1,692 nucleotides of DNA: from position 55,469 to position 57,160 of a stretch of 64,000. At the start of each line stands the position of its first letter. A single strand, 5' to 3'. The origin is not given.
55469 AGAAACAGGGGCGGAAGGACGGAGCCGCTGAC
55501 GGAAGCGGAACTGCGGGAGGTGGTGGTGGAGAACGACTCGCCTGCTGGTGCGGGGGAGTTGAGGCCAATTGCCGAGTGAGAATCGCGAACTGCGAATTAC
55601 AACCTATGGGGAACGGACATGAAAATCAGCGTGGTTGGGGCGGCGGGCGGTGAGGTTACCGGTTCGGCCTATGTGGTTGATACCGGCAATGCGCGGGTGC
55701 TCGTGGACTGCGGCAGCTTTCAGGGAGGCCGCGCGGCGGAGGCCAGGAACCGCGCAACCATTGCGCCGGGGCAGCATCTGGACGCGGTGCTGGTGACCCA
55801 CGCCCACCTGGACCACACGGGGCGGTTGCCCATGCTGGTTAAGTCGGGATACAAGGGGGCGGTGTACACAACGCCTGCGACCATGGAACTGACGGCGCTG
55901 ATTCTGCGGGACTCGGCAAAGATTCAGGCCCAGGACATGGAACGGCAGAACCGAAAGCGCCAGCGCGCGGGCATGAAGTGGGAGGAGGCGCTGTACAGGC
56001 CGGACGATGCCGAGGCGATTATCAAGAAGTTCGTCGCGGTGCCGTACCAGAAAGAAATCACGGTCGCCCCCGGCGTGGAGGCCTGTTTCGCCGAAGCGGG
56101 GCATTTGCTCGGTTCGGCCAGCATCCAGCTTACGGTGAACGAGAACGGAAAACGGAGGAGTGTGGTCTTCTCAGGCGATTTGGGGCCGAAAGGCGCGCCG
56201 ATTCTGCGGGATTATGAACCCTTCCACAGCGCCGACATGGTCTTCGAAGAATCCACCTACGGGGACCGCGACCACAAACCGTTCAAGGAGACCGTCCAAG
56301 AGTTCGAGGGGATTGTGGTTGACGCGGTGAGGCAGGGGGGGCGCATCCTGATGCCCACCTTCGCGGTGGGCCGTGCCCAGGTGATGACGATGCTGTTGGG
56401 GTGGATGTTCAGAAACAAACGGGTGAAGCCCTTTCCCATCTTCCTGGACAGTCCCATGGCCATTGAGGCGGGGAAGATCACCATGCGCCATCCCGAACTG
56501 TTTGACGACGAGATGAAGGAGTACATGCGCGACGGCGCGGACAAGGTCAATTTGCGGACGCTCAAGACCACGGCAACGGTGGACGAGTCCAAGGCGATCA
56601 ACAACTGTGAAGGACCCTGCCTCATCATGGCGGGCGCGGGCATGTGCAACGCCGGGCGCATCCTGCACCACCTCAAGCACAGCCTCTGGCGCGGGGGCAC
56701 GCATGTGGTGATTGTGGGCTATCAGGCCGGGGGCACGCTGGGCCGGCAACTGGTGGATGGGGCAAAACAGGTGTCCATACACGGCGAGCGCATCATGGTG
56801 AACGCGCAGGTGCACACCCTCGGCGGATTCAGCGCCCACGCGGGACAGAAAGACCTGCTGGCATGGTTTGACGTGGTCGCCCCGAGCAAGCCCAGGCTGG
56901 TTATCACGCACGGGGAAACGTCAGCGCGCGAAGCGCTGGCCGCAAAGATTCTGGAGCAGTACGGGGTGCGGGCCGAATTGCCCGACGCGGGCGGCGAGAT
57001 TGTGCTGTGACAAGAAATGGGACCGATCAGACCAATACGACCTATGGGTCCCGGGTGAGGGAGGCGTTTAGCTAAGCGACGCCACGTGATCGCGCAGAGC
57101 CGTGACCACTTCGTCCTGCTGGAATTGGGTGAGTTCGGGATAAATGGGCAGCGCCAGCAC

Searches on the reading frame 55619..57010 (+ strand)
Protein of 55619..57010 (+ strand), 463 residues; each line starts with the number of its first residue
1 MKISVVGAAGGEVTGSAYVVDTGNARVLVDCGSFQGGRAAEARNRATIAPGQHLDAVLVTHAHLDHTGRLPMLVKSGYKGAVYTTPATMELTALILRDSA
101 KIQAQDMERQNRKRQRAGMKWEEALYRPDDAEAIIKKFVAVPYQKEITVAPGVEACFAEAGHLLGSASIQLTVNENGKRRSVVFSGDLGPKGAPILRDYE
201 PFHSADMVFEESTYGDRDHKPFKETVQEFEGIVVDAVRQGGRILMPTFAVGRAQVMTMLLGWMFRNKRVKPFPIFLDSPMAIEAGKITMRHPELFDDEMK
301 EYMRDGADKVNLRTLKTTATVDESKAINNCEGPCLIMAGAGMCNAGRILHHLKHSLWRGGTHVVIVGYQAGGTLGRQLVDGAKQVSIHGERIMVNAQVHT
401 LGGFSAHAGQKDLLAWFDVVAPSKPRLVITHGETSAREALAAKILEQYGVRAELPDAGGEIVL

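Call 77: search_protein_families(library=ncbifam, proteins=[window:55619-57010:+], max_evalue=0.00001)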
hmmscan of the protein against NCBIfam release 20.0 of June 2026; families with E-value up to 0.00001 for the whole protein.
window:55619-57010:+ (463 aa): 5 families
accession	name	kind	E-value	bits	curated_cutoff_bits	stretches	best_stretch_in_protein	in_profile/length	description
NF045584.1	cas14_MBL_CASP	equivalog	2.5e-102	343.2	800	1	1-457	1-434/612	type VII CRISPR-associated protein Cas14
TIGR03675.1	arCOG00543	equivalog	2.7e-88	296.8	580.2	1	2-456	176-623/631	beta-CASP ribonuclease aCPSF1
TIGR04122.1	Xnuc_lig_assoc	equivalog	5.1e-12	45.2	325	1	140-260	66-182/326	ligase-associated DNA damage response exonuclease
NF033105.1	bla_subclass_B3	equivalog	2e-06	27.3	240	0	16-76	24-84/257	subclass B3 metallo-beta-lactamase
NF041257.1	GntH_guanitoxin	equivalog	5.7e-06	25.4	333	0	13-84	29-98/374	guanitoxin biosynthesis MBL fold metallo-hydrolase GntH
